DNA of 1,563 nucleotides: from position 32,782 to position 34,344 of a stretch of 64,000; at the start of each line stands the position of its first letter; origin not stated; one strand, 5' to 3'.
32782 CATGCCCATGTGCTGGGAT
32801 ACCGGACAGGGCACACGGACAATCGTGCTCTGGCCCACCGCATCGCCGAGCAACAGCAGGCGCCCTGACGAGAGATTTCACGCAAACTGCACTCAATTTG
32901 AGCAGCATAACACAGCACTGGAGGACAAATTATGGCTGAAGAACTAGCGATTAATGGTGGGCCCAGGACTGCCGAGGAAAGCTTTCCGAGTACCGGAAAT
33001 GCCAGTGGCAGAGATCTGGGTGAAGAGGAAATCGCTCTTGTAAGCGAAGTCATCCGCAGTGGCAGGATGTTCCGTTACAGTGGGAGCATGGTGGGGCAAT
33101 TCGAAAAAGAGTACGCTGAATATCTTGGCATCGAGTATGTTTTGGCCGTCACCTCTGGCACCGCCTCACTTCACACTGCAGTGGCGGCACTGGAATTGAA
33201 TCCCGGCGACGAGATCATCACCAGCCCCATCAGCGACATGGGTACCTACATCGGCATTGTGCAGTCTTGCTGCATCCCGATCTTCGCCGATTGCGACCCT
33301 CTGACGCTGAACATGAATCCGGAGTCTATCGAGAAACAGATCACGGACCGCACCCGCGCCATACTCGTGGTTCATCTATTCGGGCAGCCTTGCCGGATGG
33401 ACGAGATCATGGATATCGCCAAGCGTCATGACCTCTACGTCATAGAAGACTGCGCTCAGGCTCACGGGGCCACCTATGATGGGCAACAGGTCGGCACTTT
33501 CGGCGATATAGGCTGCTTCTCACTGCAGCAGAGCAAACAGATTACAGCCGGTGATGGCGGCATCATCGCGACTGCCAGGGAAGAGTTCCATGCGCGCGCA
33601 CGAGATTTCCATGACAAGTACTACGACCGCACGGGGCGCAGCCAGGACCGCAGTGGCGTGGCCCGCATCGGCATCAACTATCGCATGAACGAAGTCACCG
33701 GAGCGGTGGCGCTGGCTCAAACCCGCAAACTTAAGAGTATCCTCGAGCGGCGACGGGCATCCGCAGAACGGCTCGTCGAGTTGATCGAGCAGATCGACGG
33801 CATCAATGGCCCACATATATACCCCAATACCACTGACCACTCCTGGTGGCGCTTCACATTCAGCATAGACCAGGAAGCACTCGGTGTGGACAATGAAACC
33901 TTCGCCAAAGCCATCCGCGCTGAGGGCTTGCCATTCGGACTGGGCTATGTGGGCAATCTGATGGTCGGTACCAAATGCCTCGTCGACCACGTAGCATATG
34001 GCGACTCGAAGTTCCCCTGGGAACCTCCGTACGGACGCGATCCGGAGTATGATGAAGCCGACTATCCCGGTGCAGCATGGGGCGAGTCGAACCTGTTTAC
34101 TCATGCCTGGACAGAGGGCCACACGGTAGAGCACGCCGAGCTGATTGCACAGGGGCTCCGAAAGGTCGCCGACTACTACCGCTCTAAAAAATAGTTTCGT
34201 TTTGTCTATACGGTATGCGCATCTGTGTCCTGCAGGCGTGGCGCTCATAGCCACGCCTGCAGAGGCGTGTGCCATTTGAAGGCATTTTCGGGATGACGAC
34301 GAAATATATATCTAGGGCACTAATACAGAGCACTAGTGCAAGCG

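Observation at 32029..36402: LpxC-family deacetylase clustered with a GnnA/GnnB- or WbpB/WbpE-like oxidoreductase plus aminotransferase pair and FolE2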

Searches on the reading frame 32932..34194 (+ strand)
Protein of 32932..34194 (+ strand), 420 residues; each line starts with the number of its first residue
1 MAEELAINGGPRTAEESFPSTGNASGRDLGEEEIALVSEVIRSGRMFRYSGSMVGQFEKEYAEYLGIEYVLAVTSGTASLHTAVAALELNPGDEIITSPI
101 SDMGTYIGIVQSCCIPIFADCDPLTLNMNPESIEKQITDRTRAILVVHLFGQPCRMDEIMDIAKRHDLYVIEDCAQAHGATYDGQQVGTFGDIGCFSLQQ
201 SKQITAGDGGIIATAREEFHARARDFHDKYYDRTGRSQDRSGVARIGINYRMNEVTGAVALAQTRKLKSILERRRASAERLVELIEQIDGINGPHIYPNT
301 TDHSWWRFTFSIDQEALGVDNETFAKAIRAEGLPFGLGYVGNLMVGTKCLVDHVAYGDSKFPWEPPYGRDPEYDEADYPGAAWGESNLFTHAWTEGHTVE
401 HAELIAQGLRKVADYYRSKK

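Call 3: search_protein_families(library=pfam, proteins=[window:32932-34194:+])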
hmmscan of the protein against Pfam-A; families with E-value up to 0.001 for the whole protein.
window:32932-34194:+ (420 aa): 3 families
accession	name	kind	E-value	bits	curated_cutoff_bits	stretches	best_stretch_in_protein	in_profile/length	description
PF01041.23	DegT_DnrJ_EryC1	-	2.6e-85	287.2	19.8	1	29-339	3-307/360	DegT/DnrJ/EryC1/StrS aminotransferase family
PF01212.27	Beta_elim_lyase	-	4.2e-07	30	27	1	54-290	34-270/288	Beta-eliminating lyase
PF00266.25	Aminotran_5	-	0.00081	18.9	21.5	0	55-179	46-181/371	Aminotransferase class-V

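Call 5: search_protein_families(library=ncbifam, proteins=[window:32932-34194:+])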
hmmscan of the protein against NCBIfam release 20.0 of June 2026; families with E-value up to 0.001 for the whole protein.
window:32932-34194:+ (420 aa): 20 families
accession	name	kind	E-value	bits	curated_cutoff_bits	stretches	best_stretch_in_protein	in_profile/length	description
TIGR04181.1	NHT_00031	hypoth_equivalog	1.8e-57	194.8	420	1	29-331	8-318/359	LegC family aminotransferase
TIGR03588.1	PseC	equivalog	3.5e-57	194.1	423.5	1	28-339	8-327/380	UDP-4-amino-4,6-dideoxy-N-acetyl-beta-L-altrosamine transaminase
NF008658.2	PRK11658.1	equivalog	1.9e-54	184.7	631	1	28-339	11-324/379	UDP-4-amino-4-deoxy-L-arabinose aminotransferase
NF008687.0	PRK11706.1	equivalog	1.6e-50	171.9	375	1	32-289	12-271/375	dTDP-4-amino-4,6-dideoxygalactose transaminase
NF011936.0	PRK15407.1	equivalog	3.6e-50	171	423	2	23-228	38-249/440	lipopolysaccharide biosynthesis protein RfbH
TIGR04427.1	PLP_DesI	equivalog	1.3e-40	139.7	650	1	46-332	46-323/390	dTDP-4-dehydro-6-deoxyglucose aminotransferase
TIGR02379.1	ECA_wecE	subfamily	1.4e-40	139.2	434.85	1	33-289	13-272/376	dTDP-4-amino-4,6-dideoxy-D-glucose transaminase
NF005744.0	PRK07568.1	subfamily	5.4e-06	25.5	389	1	68-189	89-216/398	pyridoxal phosphate-dependent aminotransferase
NF004621.0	PRK05957.1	equivalog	1e-05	24.5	498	1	70-183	91-208/389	pyridoxal phosphate-dependent aminotransferase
NF006096.0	PRK08248.1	equivalog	1.9e-05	23.5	726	1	56-177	68-189/431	homocysteine synthase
NF005816.0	PRK07682.1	equivalog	2.7e-05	23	620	1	71-186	93-214/390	aminotransferase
NF006488.0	PRK08912.1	equivalog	3.4e-05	22.9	498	1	71-178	90-191/387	aminotransferase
NF041364.1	GntC_guanitoxin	equivalog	5.4e-05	22.3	415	1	71-187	63-187/356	guanitoxin biosynthesis PLP-dependent (S)-gamma-hydroxy-L-arginine cyclodehydratase GntC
NF006230.0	PRK08363.1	equivalog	6.6e-05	21.9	534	1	72-188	98-219/398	alanine aminotransferase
NF004975.0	PRK06348.1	equivalog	0.00015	20.9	549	1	54-174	76-202/384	pyridoxal phosphate-dependent aminotransferase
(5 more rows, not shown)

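Call 30: search_solved_structures(query=window:32932-34194:+, max_evalue=1e-20)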
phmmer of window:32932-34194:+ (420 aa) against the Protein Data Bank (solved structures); distinct sequences matched with E-value up to 1e-20: 54.
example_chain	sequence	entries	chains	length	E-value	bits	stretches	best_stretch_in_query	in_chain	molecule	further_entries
8gyh_B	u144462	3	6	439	3.1e-57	197.3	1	52-379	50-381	DegT/DnrJ/EryC1/StrS family aminotransferase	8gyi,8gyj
7b0m_AAA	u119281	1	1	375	1.1e-53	185.7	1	28-334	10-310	Sugar aminotransferase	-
7l7x_AAA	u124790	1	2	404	6.7e-50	173.2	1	33-284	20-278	DegT/DnrJ/EryC1/StrS aminotransferase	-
5k8b_A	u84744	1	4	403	1.1e-49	172.4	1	30-316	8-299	8-amino-3,8-dideoxy-alpha-D-manno-octulosonate transaminase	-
3bn1_A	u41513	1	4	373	1.4e-49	172.1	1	51-330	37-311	Perosamine synthetase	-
3dr7_A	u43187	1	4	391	1.6e-49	171.9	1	51-330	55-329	Putative perosamine synthetase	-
7b0d_A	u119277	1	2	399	3.7e-49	170.7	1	36-291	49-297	Glutamine--scyllo-inositol transaminase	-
3dr4_A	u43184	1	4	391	1.1e-48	169.1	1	51-330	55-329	Putative perosamine synthetase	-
2c7t_A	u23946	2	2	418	1.5e-48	168.7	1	50-339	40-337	GLUTAMINE-2-DEOXY-SCYLLO-INOSOSE AMINOTRANSFERASE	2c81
5w71_A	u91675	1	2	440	1.7e-48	168.6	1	50-338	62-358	L-glutamine:2-deoxy-scyllo-inosose aminotransferase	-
3bb8_A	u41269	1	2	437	1.5e-43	152.3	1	20-228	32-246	CDP-4-keto-6-deoxy-D-glucose-3-dehydrase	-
3bcx_A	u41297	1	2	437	1e-42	149.5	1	20-228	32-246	CDP-6-deoxy-L-threo-D-glycero-4-hexulose-3-dehydrase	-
5w70_A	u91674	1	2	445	1.8e-42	148.7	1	37-309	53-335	L-glutamine:2-deoxy-scyllo-inosose aminotransferase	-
4lc3_A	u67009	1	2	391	6.7e-42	146.8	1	28-340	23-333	Putative UDP-4-amino-4-deoxy-l-arabinose--oxoglutarate aminotransferase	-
8sng_A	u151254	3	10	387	1.1e-41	146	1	28-339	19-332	UDP-4-amino-4-deoxy-L-arabinose--oxoglutarate aminotransferase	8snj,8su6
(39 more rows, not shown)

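Call 48: find_homologous_proteins(query=window:32932-34194:+, max_evalue=1e-30)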
Query window:32932-34194:+ (420 aa): 7029 proteins with E <= 1e-30 among 8000 candidates; the best 120 are listed.
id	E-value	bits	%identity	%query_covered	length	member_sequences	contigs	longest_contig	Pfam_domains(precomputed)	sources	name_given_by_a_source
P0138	3.3e-281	950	98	100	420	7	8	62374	PF01212.28,PF01041.24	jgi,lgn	jgi:perosamine synthetase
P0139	2.1e-242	822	82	100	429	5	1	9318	PF01212.28,PF01041.24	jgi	-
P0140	4.8e-227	772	78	100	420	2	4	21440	PF00266.26,PF01212.28,PF01041.24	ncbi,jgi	-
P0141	7.3e-224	761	77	100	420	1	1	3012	PF01041.24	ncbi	ncbi:MAG: DegT/DnrJ/EryC1/StrS family aminotransferase [Armatimonadota bacterium]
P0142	1.2e-223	760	77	100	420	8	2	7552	PF01212.28,PF01041.24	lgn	-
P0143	2.2e-223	760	77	100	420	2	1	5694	PF01041.24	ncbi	-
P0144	4.6e-223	758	77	100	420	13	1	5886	PF01212.28,PF01041.24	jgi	jgi:perosamine synthetase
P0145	4.9e-222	755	76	100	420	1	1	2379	PF01041.24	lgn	-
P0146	1.3e-220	750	77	100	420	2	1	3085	PF01041.24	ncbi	-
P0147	4.8e-217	739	75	100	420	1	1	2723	PF01041.24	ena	-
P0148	1.6e-210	717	74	99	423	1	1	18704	PF01212.28,PF01041.24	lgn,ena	-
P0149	2.3e-196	671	69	100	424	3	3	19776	PF01212.28,PF01041.24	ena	-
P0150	3.9e-159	548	58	100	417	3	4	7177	PF01212.28,PF01041.24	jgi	jgi:perosamine synthetase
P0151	1.4e-158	546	60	99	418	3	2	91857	PF01041.24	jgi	jgi:perosamine synthetase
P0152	1.9e-157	542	59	100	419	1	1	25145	PF00266.26,PF01212.28,PF01053.27,PF01041.24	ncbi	-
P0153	1.9e-157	542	59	100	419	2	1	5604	PF01212.28,PF01041.24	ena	-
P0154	1.4e-156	539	58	100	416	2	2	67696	PF01212.28,PF01053.27,PF01041.24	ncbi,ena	-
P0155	2.3e-156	539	58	100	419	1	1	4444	PF01212.28,PF01053.27,PF01041.24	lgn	-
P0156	5.0e-156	538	59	99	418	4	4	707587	PF01041.24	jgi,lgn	jgi:perosamine synthetase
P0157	8.9e-156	537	59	99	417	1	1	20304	PF01041.24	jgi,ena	-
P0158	6.1e-155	534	58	99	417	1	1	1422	PF01041.24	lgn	-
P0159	9.0e-155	534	60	99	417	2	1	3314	PF01041.24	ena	-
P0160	1.5e-154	533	57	100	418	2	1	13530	PF01212.28,PF01041.24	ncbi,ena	-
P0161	5.2e-154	531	59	99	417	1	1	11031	PF01041.24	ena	-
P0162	1.2e-153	530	57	99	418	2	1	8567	PF01053.27,PF01041.24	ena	-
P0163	1.2e-153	530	58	99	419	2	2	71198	PF01053.27,PF01041.24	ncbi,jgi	-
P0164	4.4e-153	528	57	100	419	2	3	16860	PF01041.24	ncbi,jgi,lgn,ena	jgi:dTDP-4-amino-4,6-dideoxygalactose transaminase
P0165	5.9e-153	528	58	99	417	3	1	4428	PF00266.26,PF01212.28,PF01041.24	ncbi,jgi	-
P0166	6.2e-153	527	57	100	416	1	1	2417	PF01212.28,PF01053.27,PF01041.24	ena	-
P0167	2.0e-152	526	58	99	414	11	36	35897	PF01041.24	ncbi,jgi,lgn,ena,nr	ncbi:MAG: DegT/DnrJ/EryC1/StrS family aminotransferase [Armatimonadetes bacterium]|nr:DegT/DnrJ/EryC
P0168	4.0e-152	525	58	99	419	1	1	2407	PF01212.28,PF01053.27,PF01041.24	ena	-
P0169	7.7e-152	524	58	100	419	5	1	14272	PF01041.24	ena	-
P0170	1.2e-151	523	58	100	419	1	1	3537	PF01041.24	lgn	-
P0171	1.4e-151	523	58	100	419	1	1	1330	PF01041.24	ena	-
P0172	2.8e-151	522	58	99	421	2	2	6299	PF01212.28,PF01053.27,PF01041.24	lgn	-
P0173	1.2e-150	520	57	99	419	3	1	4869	PF01212.28,PF01053.27,PF01041.24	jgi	-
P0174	1.6e-149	516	56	100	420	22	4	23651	PF01041.24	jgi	-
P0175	6.4e-149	514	57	99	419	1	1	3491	PF01041.24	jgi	jgi:dTDP-4-amino-4,6-dideoxygalactose transaminase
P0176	7.0e-149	514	57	100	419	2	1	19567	PF01212.28,PF01053.27,PF01041.24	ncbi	-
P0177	3.1e-148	512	55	100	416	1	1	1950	PF01041.24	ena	-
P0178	1.7e-147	510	57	99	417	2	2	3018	PF01041.24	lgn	-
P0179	2.0e-146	506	56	100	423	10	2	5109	PF01041.24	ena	-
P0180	7.2e-146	504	55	99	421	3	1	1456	PF01212.28,PF01053.27,PF01041.24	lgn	-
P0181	9.1e-146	504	55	99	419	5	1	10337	PF01212.28,PF01053.27,PF01041.24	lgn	-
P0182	2.3e-145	503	55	99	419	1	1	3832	PF01212.28,PF01053.27,PF01041.24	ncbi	-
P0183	7.5e-145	501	55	100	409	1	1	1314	PF01041.24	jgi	jgi:dTDP-4-amino-4,6-dideoxygalactose transaminase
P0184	2.1e-144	499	55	100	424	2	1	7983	PF01041.24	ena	-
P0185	3.3e-144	499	55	100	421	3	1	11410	PF01212.28,PF01041.24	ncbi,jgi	-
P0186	6.8e-144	498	55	100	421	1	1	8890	PF01212.28,PF01053.27,PF01041.24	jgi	jgi:perosamine synthetase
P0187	9.0e-144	497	55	100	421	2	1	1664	PF01041.24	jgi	-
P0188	1.0e-143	497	54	100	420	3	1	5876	PF01212.28,PF01041.24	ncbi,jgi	-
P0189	2.0e-143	496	54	100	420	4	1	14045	PF01041.24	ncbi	ncbi:MAG: DegT/DnrJ/EryC1/StrS family aminotransferase [Armatimonadota bacterium]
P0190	2.1e-143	496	54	100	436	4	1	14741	PF01212.28,PF01053.27,PF01041.24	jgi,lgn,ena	-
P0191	2.8e-143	496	55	100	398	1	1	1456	PF01041.24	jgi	jgi:perosamine synthetase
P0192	2.9e-142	492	54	100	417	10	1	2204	PF01212.28,PF01041.24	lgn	-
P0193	3.2e-142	492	53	100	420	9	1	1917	PF01212.28,PF01041.24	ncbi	-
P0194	8.6e-142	491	53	100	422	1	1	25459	PF01212.28,PF01041.24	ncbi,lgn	ncbi:MAG: DegT/DnrJ/EryC1/StrS family aminotransferase [Armatimonadota bacterium]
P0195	1.3e-141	490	54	99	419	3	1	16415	PF01212.28,PF01041.24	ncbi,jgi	-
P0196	1.1e-140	487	53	100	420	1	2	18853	PF01041.24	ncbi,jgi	-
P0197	1.2e-140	487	54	100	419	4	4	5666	PF01041.24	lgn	-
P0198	1.9e-140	486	54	100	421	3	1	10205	PF01212.28,PF01053.27,PF01041.24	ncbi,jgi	-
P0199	2.1e-140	486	56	95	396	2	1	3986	PF01041.24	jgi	-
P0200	2.7e-140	486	54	100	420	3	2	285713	PF01041.24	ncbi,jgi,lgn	ncbi:MAG: DegT/DnrJ/EryC1/StrS family aminotransferase [Armatimonadota bacterium]|jgi:perosamine syn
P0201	1.2e-139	484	52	100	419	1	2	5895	PF01041.24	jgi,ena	-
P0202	2.9e-139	482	54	100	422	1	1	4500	PF00266.26,PF01212.28,PF01053.27,PF01041.24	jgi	-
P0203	3.8e-139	482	53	100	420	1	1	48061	PF01212.28,PF01041.24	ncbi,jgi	-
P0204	1.9e-138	480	53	100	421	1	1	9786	PF01041.24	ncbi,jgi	-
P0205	3.2e-138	479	54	100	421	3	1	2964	PF01041.24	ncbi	-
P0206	3.9e-138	479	55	93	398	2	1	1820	PF01212.28,PF01053.27,PF01041.24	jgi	jgi:dTDP-4-amino-4,6-dideoxygalactose transaminase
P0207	4.0e-138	479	51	100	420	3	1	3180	PF01212.28,PF01041.24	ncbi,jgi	-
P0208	6.6e-138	478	54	99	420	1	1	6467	PF01041.24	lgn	-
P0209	3.9e-137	475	55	93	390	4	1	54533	PF01041.24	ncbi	-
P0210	1.8e-134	467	53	99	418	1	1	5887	PF00266.26,PF01212.28,PF01053.27,PF01041.24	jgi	-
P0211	2.4e-132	460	53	99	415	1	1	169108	PF01041.24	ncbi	ncbi:MAG: DegT/DnrJ/EryC1/StrS family aminotransferase [bacterium]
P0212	3.1e-132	459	53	100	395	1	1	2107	PF01041.24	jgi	jgi:dTDP-4-amino-4,6-dideoxygalactose transaminase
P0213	5.8e-130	452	51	100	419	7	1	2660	PF01212.28,PF01053.27,PF01041.24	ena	-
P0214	1.3e-126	441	51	99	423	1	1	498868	PF01053.27,PF01041.24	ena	-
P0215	3.9e-125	436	54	88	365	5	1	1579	PF01041.24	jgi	jgi:dTDP-4-amino-4,6-dideoxygalactose transaminase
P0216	1.3e-123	431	50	100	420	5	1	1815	PF00266.26,PF01212.28,PF01053.27,PF01041.24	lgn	-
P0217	1.6e-123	431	49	99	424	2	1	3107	PF01041.24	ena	-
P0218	1.9e-123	430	50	100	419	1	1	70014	PF01212.28,PF01053.27,PF01041.24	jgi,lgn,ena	-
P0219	3.1e-123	430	50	99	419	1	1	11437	PF00266.26,PF01212.28,PF01053.27,PF01041.24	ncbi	-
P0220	6.1e-123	429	61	76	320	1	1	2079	PF00155.28,PF00266.26,PF01212.28,PF01053.27,PF01041.24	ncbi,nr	ncbi:MAG: DegT/DnrJ/EryC1/StrS family aminotransferase, partial [Armatimonadetes bacterium]|nr:DegT/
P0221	1.6e-122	427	50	100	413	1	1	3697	PF01041.24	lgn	-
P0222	3.5e-122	426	51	99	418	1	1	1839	PF01212.28,PF01041.24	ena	-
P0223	1.3e-121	424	48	99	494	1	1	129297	PF01041.24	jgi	jgi:perosamine synthetase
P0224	3.7e-121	423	50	99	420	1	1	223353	PF01041.24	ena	-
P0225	9.0e-121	422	50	100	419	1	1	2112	PF01041.24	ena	-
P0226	2.8e-120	420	51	98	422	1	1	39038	PF00266.26,PF01041.24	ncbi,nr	ncbi:DegT/DnrJ/EryC1/StrS family aminotransferase [Candidatus Sumerlaeota bacterium]|nr:DegT/DnrJ/Er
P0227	3.0e-120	420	51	96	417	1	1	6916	PF01053.27,PF01041.24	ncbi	-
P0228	3.1e-120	420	51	90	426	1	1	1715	PF01212.28,PF01053.27,PF01041.24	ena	-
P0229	4.3e-120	419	50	100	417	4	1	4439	PF00266.26,PF01212.28,PF01053.27,PF01041.24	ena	-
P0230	4.8e-120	419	50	99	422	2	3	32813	PF01212.28,PF01041.24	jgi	-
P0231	8.1e-120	418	51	100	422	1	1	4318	PF00266.26,PF01212.28,PF01053.27,PF01041.24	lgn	-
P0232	9.1e-120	418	50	99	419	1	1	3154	PF01212.28,PF01053.27,PF01041.24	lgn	-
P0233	9.4e-120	418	49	100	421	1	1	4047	PF01212.28,PF01041.24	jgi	jgi:dTDP-4-amino-4,6-dideoxygalactose transaminase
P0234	1.2e-119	418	51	99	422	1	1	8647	PF01041.24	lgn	-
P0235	1.4e-119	418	50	96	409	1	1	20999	PF01041.24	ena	-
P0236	1.4e-119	418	51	99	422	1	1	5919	PF01212.28,PF01041.24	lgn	-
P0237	3.3e-119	416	50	95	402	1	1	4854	PF01053.27,PF01041.24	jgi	jgi:dTDP-4-amino-4,6-dideoxygalactose transaminase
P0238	9.0e-119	415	48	99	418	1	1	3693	PF01041.24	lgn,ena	-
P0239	1.1e-118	415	50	99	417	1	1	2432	PF01212.28,PF01053.27,PF01041.24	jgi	jgi:dTDP-4-amino-4,6-dideoxygalactose transaminase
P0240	1.5e-118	414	48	99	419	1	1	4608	PF01041.24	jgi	jgi:dTDP-4-amino-4,6-dideoxygalactose transaminase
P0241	1.8e-118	414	51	100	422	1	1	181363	PF01212.28,PF01053.27,PF01041.24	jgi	jgi:dTDP-4-amino-4,6-dideoxygalactose transaminase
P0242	2.0e-118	414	49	99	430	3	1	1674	PF01212.28,PF01041.24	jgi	-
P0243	2.1e-118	414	48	99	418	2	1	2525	PF01041.24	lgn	-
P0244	2.3e-118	414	48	99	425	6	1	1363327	PF00266.26,PF01212.28,PF01041.24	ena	-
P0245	3.5e-118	413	49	99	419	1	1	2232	PF00266.26,PF01212.28,PF01053.27,PF01041.24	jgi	jgi:dTDP-4-amino-4,6-dideoxygalactose transaminase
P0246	3.8e-118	413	50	98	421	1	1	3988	PF00266.26,PF01041.24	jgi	jgi:perosamine synthetase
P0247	5.0e-117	409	48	99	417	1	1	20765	PF01212.28,PF01053.27,PF01041.24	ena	-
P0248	1.3e-116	408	47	99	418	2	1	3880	PF01041.24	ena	-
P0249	1.5e-116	408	50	99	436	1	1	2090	PF00266.26,PF01212.28,PF01053.27,PF01041.24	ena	-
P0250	1.9e-116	407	48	100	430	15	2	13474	PF01041.24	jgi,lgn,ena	-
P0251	3.2e-116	407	47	99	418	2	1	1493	PF01041.24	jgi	-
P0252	4.3e-116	406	49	95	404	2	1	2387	PF00266.26,PF01212.28,PF01053.27,PF01041.24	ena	-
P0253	4.5e-116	406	48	99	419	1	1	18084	PF01041.24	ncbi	-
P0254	5.6e-116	406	49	98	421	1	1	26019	PF00155.28,PF00266.26,PF01212.28,PF01053.27,PF01041.24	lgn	-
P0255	6.6e-116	405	49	99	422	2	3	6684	PF01041.24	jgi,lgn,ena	-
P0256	1.2e-115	405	47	99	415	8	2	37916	PF01041.24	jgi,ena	-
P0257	1.4e-115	404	48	100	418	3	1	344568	PF01053.27,PF01041.24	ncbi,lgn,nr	ncbi:MAG: DegT/DnrJ/EryC1/StrS family aminotransferase [Armatimonadota bacterium]|nr:DegT/DnrJ/EryC1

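Call 49: find_encoding_contigs(protein=P0156, flank=6000, max_places=2)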
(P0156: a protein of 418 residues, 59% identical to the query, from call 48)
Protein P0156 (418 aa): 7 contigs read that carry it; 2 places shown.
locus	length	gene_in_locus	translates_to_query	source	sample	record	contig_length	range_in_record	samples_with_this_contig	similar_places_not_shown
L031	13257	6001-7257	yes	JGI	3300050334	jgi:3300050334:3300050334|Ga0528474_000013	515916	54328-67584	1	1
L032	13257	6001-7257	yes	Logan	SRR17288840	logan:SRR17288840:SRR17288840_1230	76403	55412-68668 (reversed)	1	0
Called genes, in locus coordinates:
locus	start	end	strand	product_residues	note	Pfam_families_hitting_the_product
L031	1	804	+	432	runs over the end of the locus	-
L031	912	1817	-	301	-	PF00892:EamA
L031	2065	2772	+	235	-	PF09986:DUF2225, PF00515:TPR_1 (faint), PF13424:TPR_12, PF13176:TPR_7 (weak)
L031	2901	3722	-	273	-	PF13472:Lipase_GDSL_2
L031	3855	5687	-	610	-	PF08450:SGL (faint), PF10282:Lactonase (faint), PF00034:Cytochrom_C (faint), PF03150:CCP_MauG (faint), PF13442:Cytochrome_CBB3 (faint)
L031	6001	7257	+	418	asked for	PF01041:DegT_DnrJ_EryC1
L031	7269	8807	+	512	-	-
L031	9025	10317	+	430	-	PF13400:Tad, PF23981:DUF7305 (weak)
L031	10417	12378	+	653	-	PF02018:CBM_4_9 (faint)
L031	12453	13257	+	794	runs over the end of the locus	-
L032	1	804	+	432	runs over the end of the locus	-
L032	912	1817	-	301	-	PF00892:EamA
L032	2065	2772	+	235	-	PF09986:DUF2225, PF00515:TPR_1 (faint), PF13424:TPR_12, PF13176:TPR_7 (weak)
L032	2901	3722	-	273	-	PF13472:Lipase_GDSL_2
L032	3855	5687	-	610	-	PF08450:SGL (faint), PF10282:Lactonase (faint), PF00034:Cytochrom_C (faint), PF03150:CCP_MauG (faint), PF13442:Cytochrome_CBB3 (faint)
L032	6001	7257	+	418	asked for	PF01041:DegT_DnrJ_EryC1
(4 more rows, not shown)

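Call 50: find_encoding_contigs(protein=P0200, flank=6000, max_places=1)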
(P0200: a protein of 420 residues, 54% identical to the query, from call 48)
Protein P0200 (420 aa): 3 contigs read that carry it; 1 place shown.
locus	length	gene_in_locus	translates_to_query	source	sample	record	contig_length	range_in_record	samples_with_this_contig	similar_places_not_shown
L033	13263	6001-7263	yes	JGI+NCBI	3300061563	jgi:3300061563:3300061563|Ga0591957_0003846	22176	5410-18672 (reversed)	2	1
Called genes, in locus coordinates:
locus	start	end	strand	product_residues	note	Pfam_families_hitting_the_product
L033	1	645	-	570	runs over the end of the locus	PF07881:Fucose_iso_N1, PF07882:Fucose_iso_N2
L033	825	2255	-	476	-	PF00884:Sulfatase, PF01663:Phosphodiest (faint), PF02995:DUF229 (faint), PF16347:SGSH_C (weak)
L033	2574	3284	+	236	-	PF07963:N_methyl, PF07596:SBP_bac_10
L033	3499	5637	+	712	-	-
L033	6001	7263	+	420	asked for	PF01041:DegT_DnrJ_EryC1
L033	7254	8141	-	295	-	PF00950:ABC-3, PF01032:FecCD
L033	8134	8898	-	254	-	PF00005:ABC_tran, PF13304:AAA_21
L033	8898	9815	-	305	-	PF01297:ZnuA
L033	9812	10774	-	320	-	PF09754:PAC2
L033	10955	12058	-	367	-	PF00730:HhH-GPD, PF00633:HHH (weak), PF00293:NUDIX, PF14815:NUDIX_4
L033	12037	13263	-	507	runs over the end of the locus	PF00884:Sulfatase, PF01663:Phosphodiest (weak), PF16347:SGSH_C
